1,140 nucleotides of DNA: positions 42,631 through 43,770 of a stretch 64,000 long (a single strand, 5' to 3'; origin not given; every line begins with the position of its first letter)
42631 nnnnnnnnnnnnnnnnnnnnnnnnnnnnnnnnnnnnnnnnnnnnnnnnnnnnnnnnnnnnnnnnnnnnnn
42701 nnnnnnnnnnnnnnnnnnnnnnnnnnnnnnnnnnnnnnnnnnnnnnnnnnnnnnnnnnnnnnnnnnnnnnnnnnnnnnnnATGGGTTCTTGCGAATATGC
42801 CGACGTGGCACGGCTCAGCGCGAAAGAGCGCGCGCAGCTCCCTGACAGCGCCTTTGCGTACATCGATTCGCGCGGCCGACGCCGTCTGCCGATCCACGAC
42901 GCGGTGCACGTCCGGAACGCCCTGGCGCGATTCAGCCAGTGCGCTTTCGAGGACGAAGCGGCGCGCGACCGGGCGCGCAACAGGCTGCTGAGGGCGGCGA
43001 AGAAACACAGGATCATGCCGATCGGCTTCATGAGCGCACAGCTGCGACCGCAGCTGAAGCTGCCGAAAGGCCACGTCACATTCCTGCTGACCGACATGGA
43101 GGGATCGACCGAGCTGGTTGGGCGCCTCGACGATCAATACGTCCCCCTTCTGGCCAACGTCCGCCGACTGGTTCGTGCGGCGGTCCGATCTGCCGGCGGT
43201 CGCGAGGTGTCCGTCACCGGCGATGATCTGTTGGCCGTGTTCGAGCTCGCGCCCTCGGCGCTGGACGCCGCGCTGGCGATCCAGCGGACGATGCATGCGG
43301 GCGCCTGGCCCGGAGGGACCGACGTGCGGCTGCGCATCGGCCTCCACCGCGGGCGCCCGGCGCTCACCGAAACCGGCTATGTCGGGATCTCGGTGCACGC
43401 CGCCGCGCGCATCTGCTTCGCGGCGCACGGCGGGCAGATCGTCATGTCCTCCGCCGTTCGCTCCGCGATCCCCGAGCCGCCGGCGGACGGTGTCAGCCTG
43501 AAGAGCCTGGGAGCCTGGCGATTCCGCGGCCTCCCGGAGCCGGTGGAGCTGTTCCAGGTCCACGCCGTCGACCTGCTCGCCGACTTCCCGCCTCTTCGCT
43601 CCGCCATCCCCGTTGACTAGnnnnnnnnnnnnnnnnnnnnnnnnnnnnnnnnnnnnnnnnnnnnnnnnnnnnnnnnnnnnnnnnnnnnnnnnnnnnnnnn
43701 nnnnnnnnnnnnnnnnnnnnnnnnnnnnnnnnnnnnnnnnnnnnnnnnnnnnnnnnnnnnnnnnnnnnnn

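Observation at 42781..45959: Adenylate cyclase - DsbA - cNMP-binding::thioredoxin-reductase fusion gene string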

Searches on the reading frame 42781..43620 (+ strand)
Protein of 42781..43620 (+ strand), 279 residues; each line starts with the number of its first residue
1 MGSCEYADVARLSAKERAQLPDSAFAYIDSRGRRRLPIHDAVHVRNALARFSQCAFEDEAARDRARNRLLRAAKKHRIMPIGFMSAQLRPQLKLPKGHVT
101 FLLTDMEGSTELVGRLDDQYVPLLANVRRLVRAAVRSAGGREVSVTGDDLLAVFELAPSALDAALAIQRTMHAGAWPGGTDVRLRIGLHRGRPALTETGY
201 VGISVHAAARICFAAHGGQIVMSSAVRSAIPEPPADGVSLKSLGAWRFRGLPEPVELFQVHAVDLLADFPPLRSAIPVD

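Call 3: search_protein_families(library=pfam, proteins=[window:42781-43620:+], max_evalue=0.01)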
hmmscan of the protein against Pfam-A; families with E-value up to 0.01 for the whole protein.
window:42781-43620:+ (279 aa): 2 families
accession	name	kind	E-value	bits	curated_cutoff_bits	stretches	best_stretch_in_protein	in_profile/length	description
PF20223.3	DUF6582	-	3.4e-06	27.7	27.3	1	22-78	22-78/83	Family of unknown function (DUF6582)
PF00211.25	Guanylate_cyc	-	8.5e-06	25.9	21.9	1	96-250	6-172/183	Adenylate and Guanylate cyclase catalytic domain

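Call 5: search_protein_families(library=ncbifam, proteins=[window:42781-43620:+], max_evalue=0.01)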
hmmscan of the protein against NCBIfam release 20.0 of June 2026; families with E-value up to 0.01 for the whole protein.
window:42781-43620:+ (279 aa): 2 families
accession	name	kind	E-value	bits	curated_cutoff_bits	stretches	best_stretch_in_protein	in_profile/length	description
NF058673.1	LipAdnlyCyLipJMY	equivalog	4.1e-16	58.7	800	1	99-231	296-423/449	bifunctional lipase/adenylate cyclase LipJ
TIGR04510.1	mod_pep_cyc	subfamily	5.1e-12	45.1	400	1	100-263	7-188/814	putative peptide modification system cyclase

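Call 49: search_solved_structures(query=window:42781-43620:+, max_evalue=0.01, show_alignments=4)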
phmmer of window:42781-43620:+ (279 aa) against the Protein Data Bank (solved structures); distinct sequences matched with E-value up to 0.01: 9.
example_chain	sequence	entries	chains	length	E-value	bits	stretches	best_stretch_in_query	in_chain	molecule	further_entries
4wp3_A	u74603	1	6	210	1.3e-16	64.2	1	85-258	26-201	Ma1120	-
5d0g_A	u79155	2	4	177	6.2e-15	58.7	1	98-259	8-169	Cyclase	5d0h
4wp9_A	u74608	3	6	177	8.4e-15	58.3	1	98-259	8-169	Ma1120 | Cyclase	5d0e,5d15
4wp8_A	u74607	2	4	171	1.2e-14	57.9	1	98-241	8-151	Ma1120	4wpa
1fx4_A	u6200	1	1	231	1.1e-12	51.3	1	175-264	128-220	RECEPTOR-TYPE ADENYLATE CYCLASE GRESAG 4.3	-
1ybt_A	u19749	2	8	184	4.1e-12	49.5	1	99-230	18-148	hydrolase, alpha/beta hydrolase fold family | lipJ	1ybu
3mr7_A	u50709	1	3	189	3e-11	46.6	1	101-259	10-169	Adenylate/guanylate cyclase/hydrolase, alpha/beta fold family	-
1fx2_A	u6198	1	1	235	5.6e-09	39.2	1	177-264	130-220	RECEPTOR-TYPE ADENYLATE CYCLASE GRESAG 4.1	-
1y10_A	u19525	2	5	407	0.00028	23.8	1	179-261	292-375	Hypothetical protein Rv1264/MT1302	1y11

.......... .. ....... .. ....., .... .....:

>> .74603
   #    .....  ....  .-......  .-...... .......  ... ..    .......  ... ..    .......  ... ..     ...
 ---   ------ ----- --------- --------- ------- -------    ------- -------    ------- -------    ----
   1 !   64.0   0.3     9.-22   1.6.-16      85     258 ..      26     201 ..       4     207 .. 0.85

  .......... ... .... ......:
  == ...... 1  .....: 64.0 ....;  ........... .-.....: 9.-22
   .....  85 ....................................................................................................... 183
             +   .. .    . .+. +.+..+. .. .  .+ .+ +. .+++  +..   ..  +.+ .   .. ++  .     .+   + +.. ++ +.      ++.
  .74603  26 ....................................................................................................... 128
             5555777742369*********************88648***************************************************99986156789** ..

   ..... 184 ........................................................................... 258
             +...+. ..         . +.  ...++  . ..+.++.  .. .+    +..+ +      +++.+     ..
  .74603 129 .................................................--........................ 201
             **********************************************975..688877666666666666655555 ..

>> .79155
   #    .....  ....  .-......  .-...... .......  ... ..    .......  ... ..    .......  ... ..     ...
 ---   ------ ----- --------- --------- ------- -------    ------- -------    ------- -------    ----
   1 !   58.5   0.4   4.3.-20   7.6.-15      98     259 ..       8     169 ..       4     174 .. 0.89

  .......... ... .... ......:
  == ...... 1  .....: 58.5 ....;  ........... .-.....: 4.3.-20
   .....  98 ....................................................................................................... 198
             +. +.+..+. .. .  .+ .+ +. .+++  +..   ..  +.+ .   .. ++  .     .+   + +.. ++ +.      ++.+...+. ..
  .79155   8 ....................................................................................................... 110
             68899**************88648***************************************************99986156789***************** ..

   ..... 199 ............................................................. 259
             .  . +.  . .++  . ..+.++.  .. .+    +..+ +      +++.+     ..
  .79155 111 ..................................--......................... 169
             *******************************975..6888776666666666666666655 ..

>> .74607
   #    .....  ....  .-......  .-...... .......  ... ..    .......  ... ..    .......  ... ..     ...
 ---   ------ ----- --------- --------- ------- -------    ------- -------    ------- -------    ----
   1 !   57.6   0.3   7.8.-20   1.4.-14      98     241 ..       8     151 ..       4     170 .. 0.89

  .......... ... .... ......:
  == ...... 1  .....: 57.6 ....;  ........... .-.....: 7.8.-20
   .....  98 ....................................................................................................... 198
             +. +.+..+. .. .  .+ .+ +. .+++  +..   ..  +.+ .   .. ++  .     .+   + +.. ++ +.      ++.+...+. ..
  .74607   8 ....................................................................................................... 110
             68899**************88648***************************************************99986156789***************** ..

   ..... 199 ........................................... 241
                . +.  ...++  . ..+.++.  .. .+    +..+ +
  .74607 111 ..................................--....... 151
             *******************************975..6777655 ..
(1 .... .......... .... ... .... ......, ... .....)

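Call 51: find_homologous_proteins(query=window:42781-43620:+, max_evalue=0.00001)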
Query window:42781-43620:+ (279 aa): 6768 proteins with E <= 0.00001 among 8000 candidates; the best 120 are listed.
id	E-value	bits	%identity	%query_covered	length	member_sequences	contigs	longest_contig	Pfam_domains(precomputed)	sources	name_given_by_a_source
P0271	1.6e-178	610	100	100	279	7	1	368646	PF00211.26,PF20223.4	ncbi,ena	-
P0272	4.2e-167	572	94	100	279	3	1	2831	PF00211.26,PF20223.4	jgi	jgi:class 3 adenylate cyclase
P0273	1.0e-161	555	92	100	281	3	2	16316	PF20223.4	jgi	jgi:class 3 adenylate cyclase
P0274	2.3e-158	544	93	97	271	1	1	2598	PF20223.4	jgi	jgi:class 3 adenylate cyclase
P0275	8.8e-157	539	92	97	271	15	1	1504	PF00211.26,PF20223.4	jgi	jgi:class 3 adenylate cyclase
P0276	7.5e-148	509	84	99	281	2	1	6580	PF20223.4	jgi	-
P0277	2.7e-147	508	85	99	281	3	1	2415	PF20223.4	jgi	jgi:class 3 adenylate cyclase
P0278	1.6e-145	502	87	95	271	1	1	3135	PF00211.26,PF20223.4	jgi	jgi:class 3 adenylate cyclase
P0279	2.1e-145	501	87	95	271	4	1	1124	PF20223.4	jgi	jgi:class 3 adenylate cyclase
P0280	2.3e-145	501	84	99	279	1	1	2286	PF20223.4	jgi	jgi:class 3 adenylate cyclase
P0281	2.1e-143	495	86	95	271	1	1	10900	PF00211.26,PF20223.4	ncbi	-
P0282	2.7e-143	494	83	99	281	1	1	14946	PF20223.4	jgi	jgi:class 3 adenylate cyclase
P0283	6.8e-143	493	82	98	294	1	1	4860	PF00211.26,PF20223.4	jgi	jgi:class 3 adenylate cyclase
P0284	9.7e-143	493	84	96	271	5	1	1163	PF00211.26,PF20223.4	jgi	-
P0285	1.1e-142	492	85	95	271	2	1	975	PF20223.4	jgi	jgi:class 3 adenylate cyclase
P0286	2.9e-142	491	82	99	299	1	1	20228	PF20223.4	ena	-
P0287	7.1e-142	490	85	95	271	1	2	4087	PF00211.26,PF20223.4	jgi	jgi:class 3 adenylate cyclase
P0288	9.4e-142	489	84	96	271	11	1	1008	PF00211.26,PF20223.4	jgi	jgi:class 3 adenylate cyclase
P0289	9.6e-142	489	81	99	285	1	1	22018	PF20223.4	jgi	-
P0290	1.0e-141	489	84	96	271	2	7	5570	PF20223.4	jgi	jgi:class 3 adenylate cyclase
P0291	1.2e-141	489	84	96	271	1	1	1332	PF20223.4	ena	-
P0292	1.4e-141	489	83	97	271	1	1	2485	PF20223.4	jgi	jgi:class 3 adenylate cyclase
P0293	1.6e-141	489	81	99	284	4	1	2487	PF00211.26,PF20223.4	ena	-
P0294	1.6e-141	489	82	97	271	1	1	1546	PF20223.4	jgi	jgi:class 3 adenylate cyclase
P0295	1.8e-141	488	82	99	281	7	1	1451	PF00211.26,PF20223.4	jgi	-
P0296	3.5e-141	487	84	97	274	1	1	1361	PF20223.4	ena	-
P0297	4.0e-141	487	84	96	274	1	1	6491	PF00211.26,PF20223.4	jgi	jgi:class 3 adenylate cyclase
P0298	5.5e-141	487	81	99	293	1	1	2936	PF20223.4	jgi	jgi:class 3 adenylate cyclase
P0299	6.3e-141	487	85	95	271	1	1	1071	PF00211.26,PF20223.4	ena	-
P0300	1.0e-140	486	81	99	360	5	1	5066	PF20223.4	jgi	jgi:class 3 adenylate cyclase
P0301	1.3e-140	486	82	99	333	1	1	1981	PF20223.4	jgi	jgi:class 3 adenylate cyclase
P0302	3.4e-140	484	81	99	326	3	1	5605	PF20223.4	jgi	-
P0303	4.5e-140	484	85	95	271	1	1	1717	PF20223.4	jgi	jgi:class 3 adenylate cyclase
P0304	5.7e-140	484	83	95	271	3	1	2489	PF00211.26,PF20223.4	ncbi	-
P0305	5.9e-140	483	80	100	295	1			PF20223.4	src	-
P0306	6.2e-140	483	84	95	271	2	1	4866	PF00211.26,PF20223.4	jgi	jgi:class 3 adenylate cyclase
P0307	6.7e-140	483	81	99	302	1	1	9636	PF00211.26,PF20223.4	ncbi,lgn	-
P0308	7.5e-140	483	80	99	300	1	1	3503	PF20223.4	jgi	jgi:class 3 adenylate cyclase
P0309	9.2e-140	483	83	96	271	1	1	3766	PF20223.4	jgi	jgi:class 3 adenylate cyclase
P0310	9.9e-140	483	80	99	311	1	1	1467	PF20223.4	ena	-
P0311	1.2e-139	482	79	100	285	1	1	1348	PF00211.26,PF20223.4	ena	-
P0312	1.6e-139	482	82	96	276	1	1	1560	PF20223.4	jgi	jgi:class 3 adenylate cyclase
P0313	1.8e-139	482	83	95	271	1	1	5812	PF00211.26,PF20223.4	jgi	jgi:class 3 adenylate cyclase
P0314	2.1e-139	482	84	96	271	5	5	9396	PF20223.4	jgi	jgi:class 3 adenylate cyclase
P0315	3.6e-139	481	83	96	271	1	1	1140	PF00211.26,PF20223.4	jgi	jgi:class 3 adenylate cyclase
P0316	3.7e-139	481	82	98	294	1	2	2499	PF00211.26,PF20223.4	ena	-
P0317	4.3e-139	481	83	96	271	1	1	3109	PF20223.4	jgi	jgi:class 3 adenylate cyclase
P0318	4.5e-139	481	83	95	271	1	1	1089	PF20223.4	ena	-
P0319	4.9e-139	480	80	100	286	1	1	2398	PF00211.26,PF20223.4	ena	-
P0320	5.7e-139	480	82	96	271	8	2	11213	PF00211.26,PF20223.4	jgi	jgi:class 3 adenylate cyclase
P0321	5.9e-139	480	82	96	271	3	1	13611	PF20223.4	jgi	jgi:class 3 adenylate cyclase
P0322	6.4e-139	480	81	99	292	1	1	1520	PF20223.4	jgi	jgi:class 3 adenylate cyclase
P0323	6.4e-139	480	82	96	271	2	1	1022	PF20223.4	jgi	-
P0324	7.4e-139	480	83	95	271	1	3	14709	PF00211.26,PF20223.4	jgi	jgi:class 3 adenylate cyclase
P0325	7.7e-139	480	79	99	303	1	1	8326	PF20223.4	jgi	jgi:class 3 adenylate cyclase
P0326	9.8e-139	479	83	95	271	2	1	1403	PF00211.26,PF20223.4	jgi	jgi:class 3 adenylate cyclase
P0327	1.1e-138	479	79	99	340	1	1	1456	PF20223.4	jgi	jgi:class 3 adenylate cyclase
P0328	1.1e-138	479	82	97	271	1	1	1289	PF20223.4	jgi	jgi:class 3 adenylate cyclase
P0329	1.4e-138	479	82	95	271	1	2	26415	PF20223.4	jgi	jgi:class 3 adenylate cyclase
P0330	1.5e-138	479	83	95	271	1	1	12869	PF00211.26,PF20223.4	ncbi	ncbi:MAG: DUF6582 domain-containing protein [Thermoleophilaceae bacterium]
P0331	1.5e-138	479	82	96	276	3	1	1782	PF00211.26,PF20223.4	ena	-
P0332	1.6e-138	479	83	96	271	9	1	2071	PF20223.4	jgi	jgi:class 3 adenylate cyclase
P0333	1.6e-138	479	82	96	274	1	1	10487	PF00211.26,PF20223.4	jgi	jgi:class 3 adenylate cyclase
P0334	1.7e-138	479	84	96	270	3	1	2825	PF20223.4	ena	-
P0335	1.9e-138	479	83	95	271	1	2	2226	PF00211.26,PF20223.4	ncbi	ncbi:MAG: DUF6582 domain-containing protein [Thermoleophilaceae bacterium]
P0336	2.3e-138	478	82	95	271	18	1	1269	PF20223.4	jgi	jgi:class 3 adenylate cyclase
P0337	3.5e-138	478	82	95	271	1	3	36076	PF20223.4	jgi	jgi:class 3 adenylate cyclase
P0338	3.5e-138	478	82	96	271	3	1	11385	PF20223.4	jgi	jgi:class 3 adenylate cyclase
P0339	4.8e-138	477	81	97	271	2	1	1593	PF20223.4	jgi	jgi:class 3 adenylate cyclase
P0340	5.3e-138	477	81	99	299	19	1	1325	PF20223.4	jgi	jgi:class 3 adenylate cyclase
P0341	6.1e-138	477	83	96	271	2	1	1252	PF00211.26,PF20223.4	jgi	jgi:class 3 adenylate cyclase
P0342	6.8e-138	477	82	95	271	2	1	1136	PF00211.26,PF20223.4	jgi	jgi:class 3 adenylate cyclase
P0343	7.4e-138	477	82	96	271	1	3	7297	PF20223.4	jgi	jgi:class 3 adenylate cyclase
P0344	7.7e-138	477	82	95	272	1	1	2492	PF20223.4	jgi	jgi:class 3 adenylate cyclase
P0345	8.6e-138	476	80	100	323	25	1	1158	PF20223.4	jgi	jgi:class 3 adenylate cyclase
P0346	8.7e-138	476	83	97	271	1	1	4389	PF00211.26,PF20223.4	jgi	jgi:class 3 adenylate cyclase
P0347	9.7e-138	476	82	96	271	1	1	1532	PF20223.4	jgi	-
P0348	1.1e-137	476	83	96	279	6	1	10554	PF20223.4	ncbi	-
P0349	1.1e-137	476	83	95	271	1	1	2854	PF00211.26,PF20223.4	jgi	-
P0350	1.2e-137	476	80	99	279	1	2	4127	PF20223.4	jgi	jgi:class 3 adenylate cyclase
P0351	1.3e-137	476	82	96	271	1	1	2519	PF20223.4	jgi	jgi:class 3 adenylate cyclase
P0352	1.3e-137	476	83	95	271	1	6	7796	PF00211.26,PF20223.4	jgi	jgi:class 3 adenylate cyclase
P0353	1.3e-137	476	82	95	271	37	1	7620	PF00211.26,PF20223.4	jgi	jgi:class 3 adenylate cyclase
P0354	1.4e-137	476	82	95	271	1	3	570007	PF20223.4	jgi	jgi:class 3 adenylate cyclase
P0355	1.5e-137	476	82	96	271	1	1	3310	PF20223.4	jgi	jgi:class 3 adenylate cyclase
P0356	1.7e-137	475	82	96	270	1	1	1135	PF20223.4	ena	-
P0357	2.0e-137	475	79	99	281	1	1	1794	PF20223.4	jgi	jgi:class 3 adenylate cyclase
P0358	2.0e-137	475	80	99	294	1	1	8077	PF20223.4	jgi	jgi:class 3 adenylate cyclase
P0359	2.0e-137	475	79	99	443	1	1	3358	PF20223.4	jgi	jgi:class 3 adenylate cyclase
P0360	2.0e-137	475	83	95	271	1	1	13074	PF00211.26,PF20223.4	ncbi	ncbi:MAG: DUF6582 domain-containing protein [Thermoleophilaceae bacterium]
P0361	2.3e-137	475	82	96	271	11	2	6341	PF20223.4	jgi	jgi:class 3 adenylate cyclase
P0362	2.5e-137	475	79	98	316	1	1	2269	PF00211.26,PF20223.4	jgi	jgi:class 3 adenylate cyclase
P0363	2.7e-137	475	83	95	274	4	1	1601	PF20223.4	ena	-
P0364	2.7e-137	475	80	98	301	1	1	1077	PF00211.26,PF20223.4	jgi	jgi:class 3 adenylate cyclase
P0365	3.4e-137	474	82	96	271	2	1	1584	PF20223.4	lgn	-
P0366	3.4e-137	474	82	98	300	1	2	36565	PF00211.26,PF20223.4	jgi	jgi:class 3 adenylate cyclase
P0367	3.5e-137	474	82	95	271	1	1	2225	PF00211.26,PF20223.4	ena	-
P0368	4.0e-137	474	82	95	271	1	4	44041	PF00211.26,PF20223.4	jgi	jgi:class 3 adenylate cyclase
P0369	4.1e-137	474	81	96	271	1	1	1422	PF20223.4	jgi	jgi:class 3 adenylate cyclase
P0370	4.7e-137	474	81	97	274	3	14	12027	PF20223.4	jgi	jgi:class 3 adenylate cyclase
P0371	5.2e-137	474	83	95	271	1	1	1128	PF00211.26,PF20223.4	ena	-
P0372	5.4e-137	474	83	95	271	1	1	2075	PF00211.26,PF20223.4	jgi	jgi:class 3 adenylate cyclase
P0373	5.9e-137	474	82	96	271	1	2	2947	PF00211.26,PF20223.4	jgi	jgi:class 3 adenylate cyclase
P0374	6.0e-137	474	83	96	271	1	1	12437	PF00211.26,PF20223.4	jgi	jgi:class 3 adenylate cyclase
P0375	6.1e-137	474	82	96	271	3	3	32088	PF20223.4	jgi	jgi:class 3 adenylate cyclase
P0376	6.4e-137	473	80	99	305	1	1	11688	PF20223.4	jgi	jgi:class 3 adenylate cyclase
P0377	6.6e-137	473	78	100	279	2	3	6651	PF20223.4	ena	-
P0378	7.1e-137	473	82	96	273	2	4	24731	PF00211.26,PF20223.4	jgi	jgi:class 3 adenylate cyclase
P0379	7.2e-137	473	78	99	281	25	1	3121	PF20223.4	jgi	jgi:class 3 adenylate cyclase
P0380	7.5e-137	473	82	96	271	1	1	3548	PF20223.4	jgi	jgi:class 3 adenylate cyclase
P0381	8.5e-137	473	82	95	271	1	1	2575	PF00211.26,PF20223.4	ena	-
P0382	8.9e-137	473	82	95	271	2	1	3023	PF20223.4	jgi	jgi:class 3 adenylate cyclase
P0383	9.4e-137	473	81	97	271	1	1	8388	PF20223.4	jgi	jgi:class 3 adenylate cyclase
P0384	9.7e-137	473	81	98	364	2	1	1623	PF00211.26,PF20223.4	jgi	jgi:class 3 adenylate cyclase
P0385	9.8e-137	473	83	95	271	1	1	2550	PF20223.4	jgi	jgi:class 3 adenylate cyclase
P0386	1.0e-136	473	80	99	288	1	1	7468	PF00211.26,PF20223.4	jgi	jgi:class 3 adenylate cyclase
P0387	1.1e-136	473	81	96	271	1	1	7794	PF00211.26,PF20223.4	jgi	-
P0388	1.1e-136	473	81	96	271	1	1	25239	PF20223.4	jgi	jgi:class 3 adenylate cyclase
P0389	1.3e-136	473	82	95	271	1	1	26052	PF20223.4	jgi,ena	-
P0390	1.4e-136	472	79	99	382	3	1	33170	PF00211.26,PF20223.4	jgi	-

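Call 52: find_encoding_contigs(protein=P0271, flank=4000, max_places=3)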
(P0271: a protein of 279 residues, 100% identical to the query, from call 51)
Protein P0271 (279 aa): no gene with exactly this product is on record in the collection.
